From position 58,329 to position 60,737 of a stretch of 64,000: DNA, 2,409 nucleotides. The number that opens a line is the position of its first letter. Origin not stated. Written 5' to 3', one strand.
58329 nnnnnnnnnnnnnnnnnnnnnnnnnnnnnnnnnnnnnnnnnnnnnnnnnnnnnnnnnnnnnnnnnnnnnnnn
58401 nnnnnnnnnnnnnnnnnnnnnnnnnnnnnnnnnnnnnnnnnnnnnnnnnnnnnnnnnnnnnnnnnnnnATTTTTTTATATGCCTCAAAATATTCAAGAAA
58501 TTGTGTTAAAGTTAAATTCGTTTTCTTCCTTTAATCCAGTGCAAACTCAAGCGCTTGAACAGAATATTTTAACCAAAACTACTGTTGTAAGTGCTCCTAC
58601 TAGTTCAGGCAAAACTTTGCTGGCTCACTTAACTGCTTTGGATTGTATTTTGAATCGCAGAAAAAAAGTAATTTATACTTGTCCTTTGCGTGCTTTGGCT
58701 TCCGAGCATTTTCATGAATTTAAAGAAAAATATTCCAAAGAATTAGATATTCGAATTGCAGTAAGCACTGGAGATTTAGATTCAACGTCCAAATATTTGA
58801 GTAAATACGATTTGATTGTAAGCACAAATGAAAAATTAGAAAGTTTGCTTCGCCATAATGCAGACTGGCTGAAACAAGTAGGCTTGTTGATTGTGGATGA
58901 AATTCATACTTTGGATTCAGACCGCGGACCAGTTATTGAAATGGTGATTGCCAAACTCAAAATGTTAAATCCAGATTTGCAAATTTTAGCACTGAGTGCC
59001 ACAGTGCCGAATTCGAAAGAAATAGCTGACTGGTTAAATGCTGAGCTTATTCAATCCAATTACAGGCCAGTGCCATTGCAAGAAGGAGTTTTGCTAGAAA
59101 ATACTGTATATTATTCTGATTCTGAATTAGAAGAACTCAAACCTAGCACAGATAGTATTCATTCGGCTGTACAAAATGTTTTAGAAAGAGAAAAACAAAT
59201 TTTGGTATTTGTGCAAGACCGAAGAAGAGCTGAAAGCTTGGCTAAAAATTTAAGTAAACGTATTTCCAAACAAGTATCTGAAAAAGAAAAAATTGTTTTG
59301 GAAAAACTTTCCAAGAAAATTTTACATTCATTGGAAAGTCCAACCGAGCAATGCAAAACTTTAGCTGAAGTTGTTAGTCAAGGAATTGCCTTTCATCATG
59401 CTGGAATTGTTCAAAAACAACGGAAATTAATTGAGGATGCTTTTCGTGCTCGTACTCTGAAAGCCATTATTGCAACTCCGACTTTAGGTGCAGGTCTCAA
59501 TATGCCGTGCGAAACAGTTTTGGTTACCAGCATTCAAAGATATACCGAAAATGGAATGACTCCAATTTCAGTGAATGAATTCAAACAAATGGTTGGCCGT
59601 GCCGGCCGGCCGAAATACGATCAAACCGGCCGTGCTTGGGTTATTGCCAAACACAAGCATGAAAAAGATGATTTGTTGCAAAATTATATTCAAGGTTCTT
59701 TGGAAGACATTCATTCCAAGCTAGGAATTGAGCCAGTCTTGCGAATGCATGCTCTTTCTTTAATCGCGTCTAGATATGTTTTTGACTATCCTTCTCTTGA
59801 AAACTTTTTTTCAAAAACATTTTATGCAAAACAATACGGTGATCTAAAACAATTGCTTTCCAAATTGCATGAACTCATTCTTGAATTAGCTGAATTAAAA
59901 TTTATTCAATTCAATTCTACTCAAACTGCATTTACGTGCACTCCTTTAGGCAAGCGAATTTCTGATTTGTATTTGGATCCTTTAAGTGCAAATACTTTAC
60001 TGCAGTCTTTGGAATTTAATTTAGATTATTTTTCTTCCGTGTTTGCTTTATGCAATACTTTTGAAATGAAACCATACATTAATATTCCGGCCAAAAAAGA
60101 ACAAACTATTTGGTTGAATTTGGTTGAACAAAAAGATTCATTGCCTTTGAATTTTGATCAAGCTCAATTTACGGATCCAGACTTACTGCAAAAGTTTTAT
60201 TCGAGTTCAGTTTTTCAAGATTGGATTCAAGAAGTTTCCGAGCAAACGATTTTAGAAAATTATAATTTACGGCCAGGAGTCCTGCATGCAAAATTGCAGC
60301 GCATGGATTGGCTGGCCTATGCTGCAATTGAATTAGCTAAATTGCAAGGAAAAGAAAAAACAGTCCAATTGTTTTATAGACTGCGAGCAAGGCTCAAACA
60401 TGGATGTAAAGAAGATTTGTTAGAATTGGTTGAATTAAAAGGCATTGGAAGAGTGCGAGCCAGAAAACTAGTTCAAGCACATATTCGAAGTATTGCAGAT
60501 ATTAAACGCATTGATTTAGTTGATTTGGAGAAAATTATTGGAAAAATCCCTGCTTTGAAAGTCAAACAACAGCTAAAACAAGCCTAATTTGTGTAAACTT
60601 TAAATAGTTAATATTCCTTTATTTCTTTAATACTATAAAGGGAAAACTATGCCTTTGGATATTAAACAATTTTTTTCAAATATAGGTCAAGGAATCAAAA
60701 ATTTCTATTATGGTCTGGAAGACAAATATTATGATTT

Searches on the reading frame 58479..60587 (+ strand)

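Call 35: search_protein_families(library=pfam, proteins=[window:58479-60587:+], max_evalue=0.001)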
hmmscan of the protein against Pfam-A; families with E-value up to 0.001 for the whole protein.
window:58479-60587:+ (702 aa): 7 families
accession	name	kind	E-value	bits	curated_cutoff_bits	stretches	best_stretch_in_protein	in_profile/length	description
PF00270.35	DEAD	-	1.6e-33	116.2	26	1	19-179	1-164/167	DEAD/DEAH box helicase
PF21280.2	Helicase_dom4_arc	-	9.9e-23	80.8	27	1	522-642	5-125/125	Archaeal helicase, domain 4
PF00271.37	Helicase_C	-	3.4e-11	43.8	23.5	1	292-378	31-109/110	Helicase conserved C-terminal domain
PF04851.21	ResIII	-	1.2e-10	42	22.5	1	18-177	4-163/164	Type III restriction enzyme, res subunit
PF22527.2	DEXQc_Suv3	-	5.9e-06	26.4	27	1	33-154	14-115/154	DEXQ-box helicase domain of Suv3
PF14520.12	HHH_5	-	2.8e-05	24.9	27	1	648-700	2-56/57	Helix-hairpin-helix domain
PF10391.15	DNA_pol_lambd_f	-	0.0003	21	29.8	0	655-677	8-30/51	Fingers domain of DNA polymerase lambda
